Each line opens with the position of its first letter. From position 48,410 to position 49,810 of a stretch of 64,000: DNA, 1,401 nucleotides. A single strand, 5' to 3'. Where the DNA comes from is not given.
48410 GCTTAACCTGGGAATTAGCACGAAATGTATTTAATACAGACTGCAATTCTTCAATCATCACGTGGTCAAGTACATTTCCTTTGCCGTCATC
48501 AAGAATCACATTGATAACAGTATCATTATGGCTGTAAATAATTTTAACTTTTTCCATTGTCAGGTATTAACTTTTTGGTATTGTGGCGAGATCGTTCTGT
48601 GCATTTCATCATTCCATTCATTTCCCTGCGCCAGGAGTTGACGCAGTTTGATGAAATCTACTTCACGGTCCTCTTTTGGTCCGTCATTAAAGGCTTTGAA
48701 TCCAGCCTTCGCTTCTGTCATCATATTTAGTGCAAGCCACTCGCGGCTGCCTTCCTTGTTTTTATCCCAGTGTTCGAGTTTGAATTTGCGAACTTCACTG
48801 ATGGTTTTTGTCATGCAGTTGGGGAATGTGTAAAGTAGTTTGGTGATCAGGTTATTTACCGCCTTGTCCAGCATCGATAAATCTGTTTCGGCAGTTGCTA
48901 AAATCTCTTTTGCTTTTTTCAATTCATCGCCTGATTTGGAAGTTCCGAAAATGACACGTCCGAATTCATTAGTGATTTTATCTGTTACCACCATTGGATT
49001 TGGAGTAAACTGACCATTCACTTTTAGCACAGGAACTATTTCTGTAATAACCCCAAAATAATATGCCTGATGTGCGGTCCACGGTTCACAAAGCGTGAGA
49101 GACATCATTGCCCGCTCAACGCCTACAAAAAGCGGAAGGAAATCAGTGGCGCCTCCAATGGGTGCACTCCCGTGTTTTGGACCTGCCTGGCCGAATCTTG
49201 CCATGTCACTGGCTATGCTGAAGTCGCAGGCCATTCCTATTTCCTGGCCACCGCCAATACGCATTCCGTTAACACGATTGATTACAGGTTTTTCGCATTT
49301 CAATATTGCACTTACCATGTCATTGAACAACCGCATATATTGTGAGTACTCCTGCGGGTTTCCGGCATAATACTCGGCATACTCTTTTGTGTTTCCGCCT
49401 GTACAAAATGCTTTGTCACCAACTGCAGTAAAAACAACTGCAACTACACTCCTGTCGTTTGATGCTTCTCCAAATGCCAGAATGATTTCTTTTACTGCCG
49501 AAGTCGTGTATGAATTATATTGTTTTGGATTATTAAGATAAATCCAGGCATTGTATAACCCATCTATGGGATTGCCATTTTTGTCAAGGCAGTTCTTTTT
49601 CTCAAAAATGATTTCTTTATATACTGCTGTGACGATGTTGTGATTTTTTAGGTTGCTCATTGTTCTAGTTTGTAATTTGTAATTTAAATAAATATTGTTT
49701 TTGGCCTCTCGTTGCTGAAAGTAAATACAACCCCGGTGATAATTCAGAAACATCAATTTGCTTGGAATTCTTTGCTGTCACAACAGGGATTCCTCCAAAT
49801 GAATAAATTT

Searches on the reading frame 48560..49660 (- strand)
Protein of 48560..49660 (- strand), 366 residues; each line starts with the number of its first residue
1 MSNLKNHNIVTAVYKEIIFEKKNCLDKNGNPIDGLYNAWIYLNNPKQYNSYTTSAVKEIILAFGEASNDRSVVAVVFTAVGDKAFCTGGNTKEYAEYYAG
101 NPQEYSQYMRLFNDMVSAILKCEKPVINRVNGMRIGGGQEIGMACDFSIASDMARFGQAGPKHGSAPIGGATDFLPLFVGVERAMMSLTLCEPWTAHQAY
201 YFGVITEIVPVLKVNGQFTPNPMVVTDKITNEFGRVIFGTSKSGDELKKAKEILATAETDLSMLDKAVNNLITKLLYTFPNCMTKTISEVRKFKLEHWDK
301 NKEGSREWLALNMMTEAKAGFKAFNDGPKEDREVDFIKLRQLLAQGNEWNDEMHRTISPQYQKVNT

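Call 5: search_protein_families(library=pfam, proteins=[window:48560-49660:-], max_evalue=0.01)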
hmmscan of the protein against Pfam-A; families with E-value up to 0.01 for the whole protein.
window:48560-49660:- (366 aa): 2 families
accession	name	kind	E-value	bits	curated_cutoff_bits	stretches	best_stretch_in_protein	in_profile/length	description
PF00378.25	ECH_1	-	4.9e-39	134.6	27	1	39-215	8-180/251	Enoyl-CoA hydratase/isomerase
PF16113.10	ECH_2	-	2.9e-20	73.5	27.2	1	39-211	3-174/335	Enoyl-CoA hydratase/isomerase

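Call 6: search_protein_families(library=ncbifam, proteins=[window:48560-49660:-], max_evalue=0.01)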
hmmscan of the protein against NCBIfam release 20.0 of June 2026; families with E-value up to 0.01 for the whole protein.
window:48560-49660:- (366 aa): 69 families (the best 25 are shown)
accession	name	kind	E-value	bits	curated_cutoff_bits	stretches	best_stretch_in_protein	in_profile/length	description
TIGR03200.1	dearomat_oah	equivalog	3.9e-177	588.7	464.45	1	4-354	1-356/360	6-oxocyclohex-1-ene-1-carbonyl-CoA hydratase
TIGR03210.1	badI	equivalog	1.4e-35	122.9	467.6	1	38-213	13-184/256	2-ketocyclohexanecarboxyl-CoA hydrolase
NF005637.0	PRK07396.1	equivalog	1.2e-34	119.9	380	1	38-215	24-199/273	1,4-dihydroxy-2-naphthoyl-CoA synthase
TIGR01929.1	menB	equivalog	2.1e-30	106.1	342.7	1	39-214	15-188/259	1,4-dihydroxy-2-naphthoyl-CoA synthase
NF004840.0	PRK06190.1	equivalog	8.2e-29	101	253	1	40-211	17-184/260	enoyl-CoA hydratase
NF046063.1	oxepin_alt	equivalog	9.4e-29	100.6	300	1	40-210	13-182/254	oxepin-CoA hydrolase, alternative type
NF004475.0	PRK05809.1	subfamily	7.7e-28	97.7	394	1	38-210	15-184/260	short-chain-enoyl-CoA hydratase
NF004634.0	PRK05980.1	equivalog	7.3e-26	91.1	375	1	39-211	15-188/263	crotonase/enoyl-CoA hydratase family protein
NF051848.1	EnCoAHydtEchA19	equivalog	1.8e-25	89.9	400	1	40-211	13-183/258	enoyl-CoA hydratase EchA19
NF006699.0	PRK09245.1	subfamily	2.7e-25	89.1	354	1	40-211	16-191/266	crotonase/enoyl-CoA hydratase family protein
NF005700.0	PRK07511.1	subfamily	4.5e-25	88.7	274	1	41-209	17-184/260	enoyl-CoA hydratase family protein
NF005802.0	PRK07657.1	equivalog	1.4e-24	87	363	1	39-215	16-189/260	enoyl-CoA hydratase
TIGR02280.1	PaaB1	equivalog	7.1e-24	84.7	345.15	1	40-209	12-179/256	2-(1,2-epoxy-1,2-dihydrophenyl)acetyl-CoA isomerase PaaG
NF042430.2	EnCoAhydt_DpgD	equivalog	1.4e-23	83.7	400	1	38-213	8-185/258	enoyl-CoA-hydratase DpgD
NF006109.0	PRK08260.1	subfamily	2.2e-23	83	320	1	39-210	16-200/296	enoyl-CoA hydratase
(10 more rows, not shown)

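Call 19: find_related_loci(query=A1, collection=genome_contigs, flank=6000)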
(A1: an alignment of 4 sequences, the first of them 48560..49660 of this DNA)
Query A1 (366 aa) in genome_contigs; peptide patterns used: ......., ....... (x = any residue, [..] = any of these).
600 stretches matched a pattern (row limit reached: there are more); 503 encode a relative of the query (tblastn E <= 1e-3); the best 80 are kept; 80 distinct loci.
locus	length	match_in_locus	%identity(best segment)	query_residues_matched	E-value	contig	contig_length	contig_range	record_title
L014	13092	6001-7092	86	1-364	0e+0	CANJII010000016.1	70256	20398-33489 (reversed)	MAG: Chitinophagaceae bacterium isolate RH-23may17-1171 genome assembly, contig: RH-23may17-C2670, whole genome shotgun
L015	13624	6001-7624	85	1-365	0e+0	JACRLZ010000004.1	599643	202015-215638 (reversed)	MAG: Sphingobacteriales bacterium isolate NC_groundwater_1894_Pr3_B-0.1um_41_15 SR2-18-B1_coassembly_202655, whole genom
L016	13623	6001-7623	84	1-366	0e+0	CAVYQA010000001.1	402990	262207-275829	MAG: Chitinophagales bacterium isolate MFD09222.bin.1.18 genome assembly, contig: contig_107835, whole genome shotgun se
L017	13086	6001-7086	84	1-362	0e+0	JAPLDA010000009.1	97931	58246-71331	MAG: Bacteroidetes bacterium isolate LacPavin_0818_WC45_MAG_44_19 LacPavin_0818_WC45_scaffold_347085, whole genome shotg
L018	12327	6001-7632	84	1-365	0e+0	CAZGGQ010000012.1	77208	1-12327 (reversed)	MAG TPA_asm: uncultured Chitinophaga sp. isolate binchicken_co248_745 genome assembly, contig: NODE_219_length_77208_cov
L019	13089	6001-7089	83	4-366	0e+0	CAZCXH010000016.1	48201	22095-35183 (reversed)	MAG TPA_asm: uncultured Chitinophagaceae bacterium isolate SRP173033_co3_70 genome assembly, contig: NODE_670_length_482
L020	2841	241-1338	84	1-366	0e+0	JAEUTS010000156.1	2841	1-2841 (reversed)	MAG: Bacteroidia bacterium isolate new MAG-335 k141_1722591, whole genome shotgun sequence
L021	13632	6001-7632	84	1-365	0e+0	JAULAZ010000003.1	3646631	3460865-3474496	MAG: Chitinophagaceae bacterium isolate MAG.10 contig_388, whole genome shotgun sequence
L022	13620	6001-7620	83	5-366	0e+0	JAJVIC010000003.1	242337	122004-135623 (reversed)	MAG: Bacteroidia bacterium isolate Bin_39 c_000000000238, whole genome shotgun sequence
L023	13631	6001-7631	82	1-364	0e+0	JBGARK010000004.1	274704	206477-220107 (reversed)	MAG: Ferruginibacter sp. isolate MAG_MBR_AS.37 MBRAS-37_NODE_4_length_274704_cov_9.431218, whole genome shotgun sequence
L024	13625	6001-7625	83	1-363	0e+0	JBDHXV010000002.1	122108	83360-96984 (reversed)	MAG: Chitinophagales bacterium isolate AS-MESO-3CA.91 NODE_549_length_122108_cov_4.355934, whole genome shotgun sequence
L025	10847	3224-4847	82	1-365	0e+0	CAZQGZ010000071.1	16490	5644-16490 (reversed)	MAG TPA_asm: uncultured Chitinophaga sp. isolate SRP173033_co3_3 genome assembly, contig: NODE_4353_length_16490_cov_8.0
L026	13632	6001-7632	81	1-363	0e+0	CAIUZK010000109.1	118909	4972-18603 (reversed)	MAG: uncultured Bacteroidetes bacterium isolate MJ-time_bin-5616 genome assembly, contig: bin-5616:109/275, whole genome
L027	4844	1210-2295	83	1-362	0e+0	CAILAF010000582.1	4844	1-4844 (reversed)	MAG: uncultured Chitinophagaceae bacterium isolate Umea_bin-05490 genome assembly, contig: bin-05490:582/671, whole geno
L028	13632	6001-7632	81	1-366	0e+0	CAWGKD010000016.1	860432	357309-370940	MAG: uncultured Bacteroidetes bacterium isolate MFD05705.bin.1.56 genome assembly, contig: contig_70378, whole genome sh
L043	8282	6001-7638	85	4-350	0e+0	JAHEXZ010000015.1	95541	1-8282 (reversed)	MAG: Bacteroidetes bacterium isolate nzgw116 NODE_88_length_95542_cov_5.687081, whole genome shotgun sequence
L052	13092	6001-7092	81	1-364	0e+0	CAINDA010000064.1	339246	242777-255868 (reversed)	MAG: uncultured Bacteroidetes bacterium isolate Kiruna_bin-09443 genome assembly, contig: bin-09443:64/72, whole genome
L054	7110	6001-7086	80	1-362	0e+0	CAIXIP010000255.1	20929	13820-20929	MAG: uncultured Bacteroidetes bacterium isolate KT5_bin-767 genome assembly, contig: bin-767:255/358, whole genome shotg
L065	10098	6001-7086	79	1-362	0e+0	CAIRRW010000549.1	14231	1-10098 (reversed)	MAG: uncultured Bacteroidetes bacterium isolate MJ-time_bin-7887 genome assembly, contig: bin-7887:549/551, whole genome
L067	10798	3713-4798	79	1-362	0e+0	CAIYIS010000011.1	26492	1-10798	MAG: uncultured Bacteroidetes bacterium isolate Kiruna_bin-09093 genome assembly, contig: bin-09093:11/85, whole genome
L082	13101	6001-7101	77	1-366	0e+0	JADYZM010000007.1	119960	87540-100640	MAG: Flavobacteriales bacterium isolate SJ571 c_000000155410, whole genome shotgun sequence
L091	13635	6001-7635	76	1-361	0e+0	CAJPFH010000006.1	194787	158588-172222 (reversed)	Flavobacteriales bacterium genome assembly, contig: FLAV_6, whole genome shotgun sequence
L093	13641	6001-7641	76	1-366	0e+0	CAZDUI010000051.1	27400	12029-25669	MAG TPA_asm: uncultured Weeksellaceae bacterium isolate binchicken_co286_206 genome assembly, contig: NODE_2236_length_2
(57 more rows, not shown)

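Call 23: search_protein_families(library=pfam, proteins=[L024:5023-5997:+, L082:5025-5990:+, L043:4467-5984:+, L091:4109-5659:+, L091:3018-4109:+, L052:4997-5974:+, L065:5014-5973:+, L067:2705-3679:+, L054:4975-5820:+, L093:4797-5990:+], max_evalue=0.01)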
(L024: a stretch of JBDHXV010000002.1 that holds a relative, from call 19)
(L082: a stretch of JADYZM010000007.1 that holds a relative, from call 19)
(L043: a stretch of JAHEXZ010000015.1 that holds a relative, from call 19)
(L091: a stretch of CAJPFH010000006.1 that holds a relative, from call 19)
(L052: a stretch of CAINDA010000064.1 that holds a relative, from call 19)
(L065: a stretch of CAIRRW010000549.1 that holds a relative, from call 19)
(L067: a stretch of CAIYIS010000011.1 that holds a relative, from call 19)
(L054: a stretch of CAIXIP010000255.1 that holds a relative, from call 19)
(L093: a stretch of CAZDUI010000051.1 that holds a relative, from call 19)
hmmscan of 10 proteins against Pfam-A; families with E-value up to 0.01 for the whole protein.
L024:5023-5997:+ (324 aa): 3 families
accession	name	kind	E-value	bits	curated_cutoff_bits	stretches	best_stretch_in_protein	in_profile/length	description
PF18962.6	Por_Secre_tail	-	1.6e-11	44.8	27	1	246-322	1-75/75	Secretion system C-terminal sorting domain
PF13201.12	PCMD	-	6.5e-10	39.6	28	1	26-228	1-233/234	Putative carbohydrate metabolism domain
PF13585.12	CHU_C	-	0.0012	19.3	27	1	252-311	15-72/86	CHU_C Type IX secretion signal domain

L082:5025-5990:+ (321 aa): 2 families
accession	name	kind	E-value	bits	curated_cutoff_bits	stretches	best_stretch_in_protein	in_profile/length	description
PF18962.6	Por_Secre_tail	-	7.3e-10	39.4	27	1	249-320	1-75/75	Secretion system C-terminal sorting domain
PF13201.12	PCMD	-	7.7e-08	32.8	28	2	180-231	179-233/234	Putative carbohydrate metabolism domain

L043:4467-5984:+ (505 aa): 1 family
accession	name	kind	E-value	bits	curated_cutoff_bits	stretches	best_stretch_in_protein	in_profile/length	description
PF18962.6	Por_Secre_tail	-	1.7e-07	31.9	27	1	437-504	11-75/75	Secretion system C-terminal sorting domain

L091:4109-5659:+ (516 aa): 1 family
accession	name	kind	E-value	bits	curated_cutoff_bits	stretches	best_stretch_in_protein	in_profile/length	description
PF18962.6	Por_Secre_tail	-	1.1e-07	32.4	27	1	449-510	2-70/75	Secretion system C-terminal sorting domain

L091:3018-4109:+ (363 aa): 0 families

L052:4997-5974:+ (325 aa): 0 families

L065:5014-5973:+ (319 aa): 0 families

L067:2705-3679:+ (324 aa): 0 families

L054:4975-5820:+ (281 aa): 2 families
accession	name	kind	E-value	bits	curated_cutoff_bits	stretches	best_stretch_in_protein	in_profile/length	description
PF00691.25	OmpA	-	1.3e-24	86.8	27.2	1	180-274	2-98/98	OmpA family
PF05359.17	DUF748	-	8.9e-06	24.4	50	1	177-218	880-921/1037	Domain of Unknown Function (DUF748)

L093:4797-5990:+ (397 aa): 1 family
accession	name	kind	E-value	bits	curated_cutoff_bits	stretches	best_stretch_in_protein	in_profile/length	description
PF18962.6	Por_Secre_tail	-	0.0031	18.2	27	0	333-394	10-74/75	Secretion system C-terminal sorting domain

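Call 50: search_protein_families(library=ncbifam, proteins=[L067:2705-3679:+, L052:4997-5974:+, L043:4467-5984:+, L091:3018-4109:+, L091:4109-5659:+, L024:5023-5997:+], max_evalue=0.01)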
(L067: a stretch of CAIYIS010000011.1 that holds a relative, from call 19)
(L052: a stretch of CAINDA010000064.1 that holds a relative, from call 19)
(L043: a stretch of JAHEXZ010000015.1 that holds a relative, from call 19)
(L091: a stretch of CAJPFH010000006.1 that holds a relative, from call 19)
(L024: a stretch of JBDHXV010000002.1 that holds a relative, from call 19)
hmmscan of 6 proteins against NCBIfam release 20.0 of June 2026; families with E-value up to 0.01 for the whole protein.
L067:2705-3679:+ (324 aa): 1 family
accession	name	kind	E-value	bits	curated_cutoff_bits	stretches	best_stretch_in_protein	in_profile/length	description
NF052635.1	rOmpA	equivalog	0.0022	15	2600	1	135-239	103-207/2126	out membrane protein rOmpA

L052:4997-5974:+ (325 aa): 0 families

L043:4467-5984:+ (505 aa): 2 families
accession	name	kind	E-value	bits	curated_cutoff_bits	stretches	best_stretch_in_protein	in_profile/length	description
TIGR02608.1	delta_60_rpt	domain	7.6e-09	35.3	76.5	0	151-188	3-40/55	delta-60 repeat domain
TIGR04183.1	Por_Secre_tail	domain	1.2e-05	25.2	23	1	436-504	9-71/72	T9SS type A sorting domain-containing protein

L091:3018-4109:+ (363 aa): 0 families

L091:4109-5659:+ (516 aa): 2 families
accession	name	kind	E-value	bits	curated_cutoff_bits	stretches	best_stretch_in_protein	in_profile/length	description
TIGR04183.1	Por_Secre_tail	domain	3.7e-10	39.6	23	1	449-516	2-72/72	T9SS type A sorting domain-containing protein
NF047494.1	Lepto_SBBP_lipo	equivalog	2.3e-05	23.3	400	1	360-439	159-238/466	SBBP repeat beta-propeller lipoprotein, LipL53 family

L024:5023-5997:+ (324 aa): 2 families
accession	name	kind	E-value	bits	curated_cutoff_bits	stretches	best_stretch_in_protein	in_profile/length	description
TIGR04183.1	Por_Secre_tail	domain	4.7e-11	42.5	23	1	246-320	1-69/72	T9SS type A sorting domain-containing protein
NF038113.1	T9SSA_dep_M36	equivalog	9.5e-06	24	885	1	233-321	784-867/869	T9SS-dependent M36 family metallopeptidase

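Call 51: search_solved_structures(query=L067:2705-3679:+, max_evalue=1)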
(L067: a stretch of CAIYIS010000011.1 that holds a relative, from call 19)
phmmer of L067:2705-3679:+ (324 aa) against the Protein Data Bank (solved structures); distinct sequences matched with E-value up to 1: 0.

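Call 58: find_homologous_proteins(query=L067:2705-3679:+)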
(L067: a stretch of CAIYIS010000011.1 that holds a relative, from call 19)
Query L067:2705-3679:+ (324 aa): 187 proteins with E <= 0.001 among 1842 candidates; the best 120 are listed.
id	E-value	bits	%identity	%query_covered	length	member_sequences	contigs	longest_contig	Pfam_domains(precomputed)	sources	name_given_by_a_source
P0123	4.2e-214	728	98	100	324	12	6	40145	-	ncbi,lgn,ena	-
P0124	7.6e-178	609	81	100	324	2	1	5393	-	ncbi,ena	-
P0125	8.4e-154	530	72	100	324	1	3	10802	-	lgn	-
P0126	3.2e-152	525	73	95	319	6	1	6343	-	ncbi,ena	-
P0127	3.0e-149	515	73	94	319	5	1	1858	-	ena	-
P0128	3.7e-130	452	62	98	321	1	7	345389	-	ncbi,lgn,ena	-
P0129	1.8e-129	450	61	100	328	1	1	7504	-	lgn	-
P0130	1.1e-128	447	60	100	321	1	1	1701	-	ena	-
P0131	7.0e-124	431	58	100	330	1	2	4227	-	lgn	-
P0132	1.6e-123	430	61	100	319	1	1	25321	-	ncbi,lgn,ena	-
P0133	1.9e-119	417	59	100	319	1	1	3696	-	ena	-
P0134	9.4e-119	415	59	97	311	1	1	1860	-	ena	-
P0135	3.6e-118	413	61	100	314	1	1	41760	-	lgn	-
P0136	1.1e-116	408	57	100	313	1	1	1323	-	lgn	-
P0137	4.3e-116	406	56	100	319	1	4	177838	-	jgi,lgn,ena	jgi:hypothetical protein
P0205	6.1e-94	333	47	100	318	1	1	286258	-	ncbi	ncbi:MAG: hypothetical protein ACHQRM_00620 [Bacteroidia bacterium]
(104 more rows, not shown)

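Call 61: find_encoding_contigs(protein=P0128, flank=4000, max_places=1)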
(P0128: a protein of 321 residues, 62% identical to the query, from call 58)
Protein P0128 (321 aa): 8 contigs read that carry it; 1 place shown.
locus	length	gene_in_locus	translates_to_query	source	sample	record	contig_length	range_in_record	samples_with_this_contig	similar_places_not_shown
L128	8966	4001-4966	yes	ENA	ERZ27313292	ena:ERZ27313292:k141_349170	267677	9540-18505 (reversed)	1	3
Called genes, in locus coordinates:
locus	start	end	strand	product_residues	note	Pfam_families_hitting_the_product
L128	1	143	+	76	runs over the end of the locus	-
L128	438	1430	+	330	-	PF12838:Fer4_7 (faint), PF13237:Fer4_10 (weak), PF13247:Fer4_11, PF00037:Fer4 (weak), PF12797:Fer4_2 (weak), PF12837:Fer4_6 (weak), PF13237:Fer4_10 (weak), PF13247:Fer4_11, +1 more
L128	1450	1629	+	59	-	-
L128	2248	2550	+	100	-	-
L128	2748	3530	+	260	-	PF20243:MbnP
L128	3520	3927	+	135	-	-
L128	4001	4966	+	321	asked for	-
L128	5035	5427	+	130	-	-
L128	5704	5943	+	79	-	-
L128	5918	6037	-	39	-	-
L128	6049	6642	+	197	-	PF00174:Oxidored_molyb (weak)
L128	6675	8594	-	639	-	PF17900:Peptidase_M1_N (weak), PF01433:Peptidase_M1, PF18962:Por_Secre_tail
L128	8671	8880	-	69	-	-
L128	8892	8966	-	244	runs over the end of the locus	PF13505:OMP_b-brl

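Call 62: find_encoding_contigs(protein=P0205, flank=5000, max_places=1)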
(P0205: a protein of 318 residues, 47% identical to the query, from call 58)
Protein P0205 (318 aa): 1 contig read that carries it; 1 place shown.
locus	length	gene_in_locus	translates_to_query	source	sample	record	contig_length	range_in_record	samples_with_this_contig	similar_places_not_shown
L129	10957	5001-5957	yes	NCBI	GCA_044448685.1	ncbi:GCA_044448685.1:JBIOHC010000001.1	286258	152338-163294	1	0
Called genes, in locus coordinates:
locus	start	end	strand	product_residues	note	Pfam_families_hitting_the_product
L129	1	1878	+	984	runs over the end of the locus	PF07494:Reg_prop (faint), PF07495:Y_Y_Y, PF06580:His_kinase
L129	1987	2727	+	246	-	PF00072:Response_reg, PF04397:LytTR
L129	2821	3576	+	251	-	PF10946:DUF2625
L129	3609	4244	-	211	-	PF14124:DUF4291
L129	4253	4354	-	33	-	PF04966:OprB (weak)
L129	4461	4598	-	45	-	-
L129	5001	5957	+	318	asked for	-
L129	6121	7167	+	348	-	-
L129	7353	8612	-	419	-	-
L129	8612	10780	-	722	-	PF03412:Peptidase_C39, PF00664:ABC_membrane, PF02463:SMC_N (faint), PF00005:ABC_tran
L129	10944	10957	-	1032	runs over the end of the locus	-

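Call 65: predict_structure(alignment_id=A3)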
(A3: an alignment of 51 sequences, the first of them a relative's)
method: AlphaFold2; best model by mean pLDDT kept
length: 324 residues; sequences in the alignment: 51
mean_pLDDT: 86.6   pTM: 0.77
mean pLDDT of the five models: 86.6, 85.9, 85.7, 85.5, 84.6
residues with pLDDT >= 90: 216; 70-90: 54; 50-70: 33; < 50: 21
segments of 3 or more residues with pLDDT < 50: 22-30, 38-45
pLDDT, mean of each block of 10 residues (from residue 1): 78 71 45 51 59 96 93 98 97 71 57 93 97 92 98 96 95 73 89 88 98 94 98 95 88 88 98 97 98 95 98 95 70
secondary structure, 60 per line:
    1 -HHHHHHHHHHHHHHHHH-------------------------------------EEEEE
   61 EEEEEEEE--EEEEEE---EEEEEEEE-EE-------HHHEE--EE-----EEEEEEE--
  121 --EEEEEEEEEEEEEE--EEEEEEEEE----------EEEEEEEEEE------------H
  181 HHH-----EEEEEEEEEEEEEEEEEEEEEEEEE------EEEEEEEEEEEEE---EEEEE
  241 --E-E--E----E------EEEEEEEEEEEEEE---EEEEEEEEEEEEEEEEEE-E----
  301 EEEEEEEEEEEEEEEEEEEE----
elements in order: H2-18 E56-68 E71-76 E80-87 E112-118 E123-136 E139-147 E158-167 H180-183 E189-213 E220-232 E236-240 E260-273 E277-294 E301-320

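Call 76: search_protein_families(library=pfam, alignment_id=A4, max_evalue=0.001)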
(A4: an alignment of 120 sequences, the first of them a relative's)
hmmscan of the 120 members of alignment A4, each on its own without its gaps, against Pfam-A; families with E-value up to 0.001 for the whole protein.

A. member 1, L056:4847-5647:+ (266 aa): 0 families

B. families by the number of members that match (of 120 scanned): 170 families (the first 25 are shown)
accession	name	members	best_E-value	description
PF13561.12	adh_short_C2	13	1.9e-66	Enoyl-(Acyl carrier protein) reductase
PF00106.31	adh_short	13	4.7e-60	short chain dehydrogenase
PF08659.16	KR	13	3.2e-15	KR domain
PF01370.27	Epimerase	13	1.6e-13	NAD dependent epimerase/dehydratase family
PF23441.1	SDR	13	1e-07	SDR-like rossmann domain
PF13478.12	XdhC_C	10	4.1e-37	XdhC Rossmann domain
PF02625.21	XdhC_CoxI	10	1e-22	XdhC and CoxI family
PF12804.13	NTP_transf_3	8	1.6e-26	MobA-like NTP transferase domain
PF23562.2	AMP-binding_C_3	5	9.5e-13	AMP-binding enzyme C-terminal domain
PF01855.24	POR_N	4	3.8e-55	Pyruvate flavodoxin/ferredoxin oxidoreductase, thiamine diP-bdg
PF04055.27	Radical_SAM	4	2.9e-35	Radical SAM superfamily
PF13401.12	AAA_22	4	1.4e-07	AAA domain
PF02628.20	COX15-CtaA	3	1.3e-106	Cytochrome oxidase assembly protein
PF00941.27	FAD_binding_5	3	1.7e-41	FAD binding domain in molybdopterin dehydrogenase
PF02775.26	TPP_enzyme_C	3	3.4e-31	Thiamine pyrophosphate enzyme, C-terminal TPP binding domain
PF18962.6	Por_Secre_tail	3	1.1e-11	Secretion system C-terminal sorting domain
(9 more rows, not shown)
